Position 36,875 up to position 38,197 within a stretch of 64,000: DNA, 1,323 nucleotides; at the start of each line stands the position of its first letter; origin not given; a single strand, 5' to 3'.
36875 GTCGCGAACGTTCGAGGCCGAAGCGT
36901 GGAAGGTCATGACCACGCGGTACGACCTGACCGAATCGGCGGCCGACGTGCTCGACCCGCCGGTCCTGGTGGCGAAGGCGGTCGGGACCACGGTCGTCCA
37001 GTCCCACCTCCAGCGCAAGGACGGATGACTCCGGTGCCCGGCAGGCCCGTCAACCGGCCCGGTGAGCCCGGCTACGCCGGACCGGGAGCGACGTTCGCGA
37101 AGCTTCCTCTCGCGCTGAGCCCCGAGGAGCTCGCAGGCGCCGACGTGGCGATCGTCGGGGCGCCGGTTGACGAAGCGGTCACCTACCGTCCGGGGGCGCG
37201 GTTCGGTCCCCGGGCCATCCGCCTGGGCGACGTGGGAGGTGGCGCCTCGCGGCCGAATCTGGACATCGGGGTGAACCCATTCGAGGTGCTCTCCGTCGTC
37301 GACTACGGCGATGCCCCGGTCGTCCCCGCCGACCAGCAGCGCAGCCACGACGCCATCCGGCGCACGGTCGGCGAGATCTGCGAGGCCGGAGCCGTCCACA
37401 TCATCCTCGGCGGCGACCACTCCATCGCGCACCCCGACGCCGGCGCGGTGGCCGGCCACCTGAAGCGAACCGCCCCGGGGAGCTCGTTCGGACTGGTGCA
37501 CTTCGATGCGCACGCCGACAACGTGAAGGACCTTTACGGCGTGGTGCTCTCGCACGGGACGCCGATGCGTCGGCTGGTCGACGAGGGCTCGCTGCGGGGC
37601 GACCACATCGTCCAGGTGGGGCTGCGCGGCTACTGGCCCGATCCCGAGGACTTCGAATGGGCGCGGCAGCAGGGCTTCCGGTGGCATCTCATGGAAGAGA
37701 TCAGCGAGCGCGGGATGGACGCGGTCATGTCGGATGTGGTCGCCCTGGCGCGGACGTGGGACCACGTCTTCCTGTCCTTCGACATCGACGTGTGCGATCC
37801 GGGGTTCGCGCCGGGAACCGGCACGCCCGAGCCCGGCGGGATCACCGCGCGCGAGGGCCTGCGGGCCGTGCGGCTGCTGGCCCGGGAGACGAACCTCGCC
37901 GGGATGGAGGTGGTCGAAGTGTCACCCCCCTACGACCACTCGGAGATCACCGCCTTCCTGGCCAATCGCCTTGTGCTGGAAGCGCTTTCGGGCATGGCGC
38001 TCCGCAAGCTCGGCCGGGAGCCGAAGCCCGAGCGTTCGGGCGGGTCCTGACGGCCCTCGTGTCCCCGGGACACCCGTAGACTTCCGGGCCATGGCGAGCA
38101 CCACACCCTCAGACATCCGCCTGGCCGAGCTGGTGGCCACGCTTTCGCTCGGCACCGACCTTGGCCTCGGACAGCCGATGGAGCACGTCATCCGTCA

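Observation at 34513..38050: Candidate new pathway: ADP-forming acyl-CoA synthetase + Kal-like ammonia-lyase + ureohydrolase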

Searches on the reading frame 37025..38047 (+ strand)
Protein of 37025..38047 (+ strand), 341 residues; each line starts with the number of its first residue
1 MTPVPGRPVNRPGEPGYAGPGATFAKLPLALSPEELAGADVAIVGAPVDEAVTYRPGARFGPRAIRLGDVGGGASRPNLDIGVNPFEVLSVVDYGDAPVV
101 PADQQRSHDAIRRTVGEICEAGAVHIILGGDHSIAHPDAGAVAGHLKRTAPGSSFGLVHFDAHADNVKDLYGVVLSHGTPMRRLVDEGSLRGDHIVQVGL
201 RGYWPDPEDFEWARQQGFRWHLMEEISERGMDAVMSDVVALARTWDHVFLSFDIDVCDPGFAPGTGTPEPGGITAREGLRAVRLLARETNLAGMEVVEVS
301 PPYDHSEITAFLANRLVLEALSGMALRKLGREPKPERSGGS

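Call 5: search_protein_families(library=pfam, proteins=[window:37025-38047:+], max_evalue=0.001)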
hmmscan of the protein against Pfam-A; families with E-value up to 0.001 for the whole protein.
window:37025-38047:+ (341 aa): 1 family
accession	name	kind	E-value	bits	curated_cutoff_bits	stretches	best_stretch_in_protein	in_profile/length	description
PF00491.26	Arginase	-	3.1e-86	289.8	22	1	39-320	1-277/280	Arginase family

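Call 6: search_protein_families(library=ncbifam, proteins=[window:37025-38047:+], max_evalue=0.001)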
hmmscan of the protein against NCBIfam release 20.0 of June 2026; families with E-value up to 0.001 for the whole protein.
window:37025-38047:+ (341 aa): 5 families
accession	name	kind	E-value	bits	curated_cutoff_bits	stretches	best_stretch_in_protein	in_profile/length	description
NF002564.0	PRK02190.1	subfamily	1.5e-66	224.7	302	1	34-326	28-303/307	agmatinase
TIGR01230.1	agmatinase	equivalog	5.9e-58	196.7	174.3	1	34-321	9-273/275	agmatinase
TIGR01227.1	hutG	equivalog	5.2e-47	160.6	229.15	1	37-321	33-306/307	formimidoylglutamase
TIGR01229.1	rocF_arginase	equivalog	7.5e-30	104.3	227.6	1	107-307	68-281/300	arginase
NF010347.0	PRK13775.1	equivalog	1.6e-11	44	381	1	91-318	95-321/331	formimidoylglutamase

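Call 8: search_solved_structures(query=window:37025-38047:+, max_evalue=0.00001, show_alignments=2)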
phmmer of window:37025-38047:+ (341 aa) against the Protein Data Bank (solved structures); distinct sequences matched with E-value up to 0.00001: 69 (the best 60 are shown).
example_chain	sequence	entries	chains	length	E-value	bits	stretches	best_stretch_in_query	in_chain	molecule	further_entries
7esr_A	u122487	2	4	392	1.2e-60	209.1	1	12-334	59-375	Probable agmatinase 2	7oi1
3nio_A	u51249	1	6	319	1e-55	192.9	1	15-321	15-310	Guanidinobutyrase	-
1gq6_A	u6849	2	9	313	9.7e-53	183.1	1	22-321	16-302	PROCLAVAMINATE AMIDINO HYDROLASE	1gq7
9fek_A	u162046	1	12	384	7.9e-52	180.1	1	14-323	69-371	Putative agmatinase 2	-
3nip_A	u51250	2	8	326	1.8e-48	169.1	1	8-323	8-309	3-guanidinopropionase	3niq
4dz4_A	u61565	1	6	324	1.8e-41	146.1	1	34-330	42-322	Agmatinase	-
7lol_A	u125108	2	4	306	2.9e-40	142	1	23-328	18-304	Agmatinase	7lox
7lba_A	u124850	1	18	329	3.8e-40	141.7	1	23-328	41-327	Agmatinase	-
3m1r_A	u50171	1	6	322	3e-37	132.2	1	41-326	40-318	Formimidoylglutamase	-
1wog_A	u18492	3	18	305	1.2e-35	126.9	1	17-322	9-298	agmatinase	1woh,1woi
8ryi_C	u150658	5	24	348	2.4e-27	99.6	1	16-326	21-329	Arginase family protein | metformin hydrolase subunit B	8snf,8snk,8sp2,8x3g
3lhl_A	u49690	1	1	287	6.4e-27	98.2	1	40-319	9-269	Putative agmatinase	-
1cev_A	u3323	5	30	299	1e-25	94.2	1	41-316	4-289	PROTEIN (ARGINASE)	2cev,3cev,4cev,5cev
8snf_D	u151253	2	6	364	1.1e-25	94.2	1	37-334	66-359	metformin hydrolase subunit A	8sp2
6vss_A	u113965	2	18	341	1.6e-25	93.6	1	39-324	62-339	Arginase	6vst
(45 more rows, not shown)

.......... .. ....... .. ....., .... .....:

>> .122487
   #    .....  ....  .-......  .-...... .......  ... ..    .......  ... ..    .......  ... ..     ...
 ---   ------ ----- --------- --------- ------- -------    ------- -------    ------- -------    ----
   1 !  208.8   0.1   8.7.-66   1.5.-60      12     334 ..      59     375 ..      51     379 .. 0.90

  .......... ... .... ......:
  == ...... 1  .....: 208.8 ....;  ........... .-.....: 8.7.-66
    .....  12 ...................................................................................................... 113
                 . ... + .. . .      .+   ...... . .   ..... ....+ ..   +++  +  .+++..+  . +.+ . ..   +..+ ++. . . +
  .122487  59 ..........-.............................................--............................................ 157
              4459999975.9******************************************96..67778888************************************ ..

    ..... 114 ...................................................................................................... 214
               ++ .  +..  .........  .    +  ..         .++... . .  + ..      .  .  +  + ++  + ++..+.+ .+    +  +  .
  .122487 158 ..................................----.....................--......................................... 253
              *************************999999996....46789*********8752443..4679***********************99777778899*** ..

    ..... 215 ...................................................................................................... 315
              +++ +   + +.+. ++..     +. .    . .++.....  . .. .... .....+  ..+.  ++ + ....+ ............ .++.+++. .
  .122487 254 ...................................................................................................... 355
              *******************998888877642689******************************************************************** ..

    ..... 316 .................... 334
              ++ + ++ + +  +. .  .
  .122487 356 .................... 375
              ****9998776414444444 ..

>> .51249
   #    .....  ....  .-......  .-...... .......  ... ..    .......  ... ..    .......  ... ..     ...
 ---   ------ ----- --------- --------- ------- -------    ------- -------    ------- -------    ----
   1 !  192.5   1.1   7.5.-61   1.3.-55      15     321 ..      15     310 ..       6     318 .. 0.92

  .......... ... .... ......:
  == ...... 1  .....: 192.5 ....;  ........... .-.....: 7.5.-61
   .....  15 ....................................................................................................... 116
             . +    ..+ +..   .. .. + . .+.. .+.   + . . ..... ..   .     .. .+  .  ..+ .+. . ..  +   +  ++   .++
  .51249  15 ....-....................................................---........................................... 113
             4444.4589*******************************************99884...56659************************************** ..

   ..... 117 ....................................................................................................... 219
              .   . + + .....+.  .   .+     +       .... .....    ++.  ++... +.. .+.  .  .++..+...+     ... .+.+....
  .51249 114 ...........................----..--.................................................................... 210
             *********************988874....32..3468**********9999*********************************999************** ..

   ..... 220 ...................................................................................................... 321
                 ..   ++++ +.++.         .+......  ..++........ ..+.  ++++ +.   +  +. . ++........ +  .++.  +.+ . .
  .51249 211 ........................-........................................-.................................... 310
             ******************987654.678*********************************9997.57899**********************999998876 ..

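Call 30: search_solved_structures(query=window:37025-38047:+, max_evalue=1e-45, show_alignments=5)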
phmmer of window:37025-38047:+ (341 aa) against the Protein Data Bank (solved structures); distinct sequences matched with E-value up to 1e-45: 5.
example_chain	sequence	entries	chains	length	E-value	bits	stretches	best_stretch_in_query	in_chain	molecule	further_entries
7esr_A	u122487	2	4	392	1.2e-60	209.1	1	12-334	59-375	Probable agmatinase 2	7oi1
3nio_A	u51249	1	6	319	1e-55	192.9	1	15-321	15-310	Guanidinobutyrase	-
1gq6_A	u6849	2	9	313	9.7e-53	183.1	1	22-321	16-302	PROCLAVAMINATE AMIDINO HYDROLASE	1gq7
9fek_A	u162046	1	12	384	7.9e-52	180.1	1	14-323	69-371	Putative agmatinase 2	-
3nip_A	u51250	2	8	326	1.8e-48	169.1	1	8-323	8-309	3-guanidinopropionase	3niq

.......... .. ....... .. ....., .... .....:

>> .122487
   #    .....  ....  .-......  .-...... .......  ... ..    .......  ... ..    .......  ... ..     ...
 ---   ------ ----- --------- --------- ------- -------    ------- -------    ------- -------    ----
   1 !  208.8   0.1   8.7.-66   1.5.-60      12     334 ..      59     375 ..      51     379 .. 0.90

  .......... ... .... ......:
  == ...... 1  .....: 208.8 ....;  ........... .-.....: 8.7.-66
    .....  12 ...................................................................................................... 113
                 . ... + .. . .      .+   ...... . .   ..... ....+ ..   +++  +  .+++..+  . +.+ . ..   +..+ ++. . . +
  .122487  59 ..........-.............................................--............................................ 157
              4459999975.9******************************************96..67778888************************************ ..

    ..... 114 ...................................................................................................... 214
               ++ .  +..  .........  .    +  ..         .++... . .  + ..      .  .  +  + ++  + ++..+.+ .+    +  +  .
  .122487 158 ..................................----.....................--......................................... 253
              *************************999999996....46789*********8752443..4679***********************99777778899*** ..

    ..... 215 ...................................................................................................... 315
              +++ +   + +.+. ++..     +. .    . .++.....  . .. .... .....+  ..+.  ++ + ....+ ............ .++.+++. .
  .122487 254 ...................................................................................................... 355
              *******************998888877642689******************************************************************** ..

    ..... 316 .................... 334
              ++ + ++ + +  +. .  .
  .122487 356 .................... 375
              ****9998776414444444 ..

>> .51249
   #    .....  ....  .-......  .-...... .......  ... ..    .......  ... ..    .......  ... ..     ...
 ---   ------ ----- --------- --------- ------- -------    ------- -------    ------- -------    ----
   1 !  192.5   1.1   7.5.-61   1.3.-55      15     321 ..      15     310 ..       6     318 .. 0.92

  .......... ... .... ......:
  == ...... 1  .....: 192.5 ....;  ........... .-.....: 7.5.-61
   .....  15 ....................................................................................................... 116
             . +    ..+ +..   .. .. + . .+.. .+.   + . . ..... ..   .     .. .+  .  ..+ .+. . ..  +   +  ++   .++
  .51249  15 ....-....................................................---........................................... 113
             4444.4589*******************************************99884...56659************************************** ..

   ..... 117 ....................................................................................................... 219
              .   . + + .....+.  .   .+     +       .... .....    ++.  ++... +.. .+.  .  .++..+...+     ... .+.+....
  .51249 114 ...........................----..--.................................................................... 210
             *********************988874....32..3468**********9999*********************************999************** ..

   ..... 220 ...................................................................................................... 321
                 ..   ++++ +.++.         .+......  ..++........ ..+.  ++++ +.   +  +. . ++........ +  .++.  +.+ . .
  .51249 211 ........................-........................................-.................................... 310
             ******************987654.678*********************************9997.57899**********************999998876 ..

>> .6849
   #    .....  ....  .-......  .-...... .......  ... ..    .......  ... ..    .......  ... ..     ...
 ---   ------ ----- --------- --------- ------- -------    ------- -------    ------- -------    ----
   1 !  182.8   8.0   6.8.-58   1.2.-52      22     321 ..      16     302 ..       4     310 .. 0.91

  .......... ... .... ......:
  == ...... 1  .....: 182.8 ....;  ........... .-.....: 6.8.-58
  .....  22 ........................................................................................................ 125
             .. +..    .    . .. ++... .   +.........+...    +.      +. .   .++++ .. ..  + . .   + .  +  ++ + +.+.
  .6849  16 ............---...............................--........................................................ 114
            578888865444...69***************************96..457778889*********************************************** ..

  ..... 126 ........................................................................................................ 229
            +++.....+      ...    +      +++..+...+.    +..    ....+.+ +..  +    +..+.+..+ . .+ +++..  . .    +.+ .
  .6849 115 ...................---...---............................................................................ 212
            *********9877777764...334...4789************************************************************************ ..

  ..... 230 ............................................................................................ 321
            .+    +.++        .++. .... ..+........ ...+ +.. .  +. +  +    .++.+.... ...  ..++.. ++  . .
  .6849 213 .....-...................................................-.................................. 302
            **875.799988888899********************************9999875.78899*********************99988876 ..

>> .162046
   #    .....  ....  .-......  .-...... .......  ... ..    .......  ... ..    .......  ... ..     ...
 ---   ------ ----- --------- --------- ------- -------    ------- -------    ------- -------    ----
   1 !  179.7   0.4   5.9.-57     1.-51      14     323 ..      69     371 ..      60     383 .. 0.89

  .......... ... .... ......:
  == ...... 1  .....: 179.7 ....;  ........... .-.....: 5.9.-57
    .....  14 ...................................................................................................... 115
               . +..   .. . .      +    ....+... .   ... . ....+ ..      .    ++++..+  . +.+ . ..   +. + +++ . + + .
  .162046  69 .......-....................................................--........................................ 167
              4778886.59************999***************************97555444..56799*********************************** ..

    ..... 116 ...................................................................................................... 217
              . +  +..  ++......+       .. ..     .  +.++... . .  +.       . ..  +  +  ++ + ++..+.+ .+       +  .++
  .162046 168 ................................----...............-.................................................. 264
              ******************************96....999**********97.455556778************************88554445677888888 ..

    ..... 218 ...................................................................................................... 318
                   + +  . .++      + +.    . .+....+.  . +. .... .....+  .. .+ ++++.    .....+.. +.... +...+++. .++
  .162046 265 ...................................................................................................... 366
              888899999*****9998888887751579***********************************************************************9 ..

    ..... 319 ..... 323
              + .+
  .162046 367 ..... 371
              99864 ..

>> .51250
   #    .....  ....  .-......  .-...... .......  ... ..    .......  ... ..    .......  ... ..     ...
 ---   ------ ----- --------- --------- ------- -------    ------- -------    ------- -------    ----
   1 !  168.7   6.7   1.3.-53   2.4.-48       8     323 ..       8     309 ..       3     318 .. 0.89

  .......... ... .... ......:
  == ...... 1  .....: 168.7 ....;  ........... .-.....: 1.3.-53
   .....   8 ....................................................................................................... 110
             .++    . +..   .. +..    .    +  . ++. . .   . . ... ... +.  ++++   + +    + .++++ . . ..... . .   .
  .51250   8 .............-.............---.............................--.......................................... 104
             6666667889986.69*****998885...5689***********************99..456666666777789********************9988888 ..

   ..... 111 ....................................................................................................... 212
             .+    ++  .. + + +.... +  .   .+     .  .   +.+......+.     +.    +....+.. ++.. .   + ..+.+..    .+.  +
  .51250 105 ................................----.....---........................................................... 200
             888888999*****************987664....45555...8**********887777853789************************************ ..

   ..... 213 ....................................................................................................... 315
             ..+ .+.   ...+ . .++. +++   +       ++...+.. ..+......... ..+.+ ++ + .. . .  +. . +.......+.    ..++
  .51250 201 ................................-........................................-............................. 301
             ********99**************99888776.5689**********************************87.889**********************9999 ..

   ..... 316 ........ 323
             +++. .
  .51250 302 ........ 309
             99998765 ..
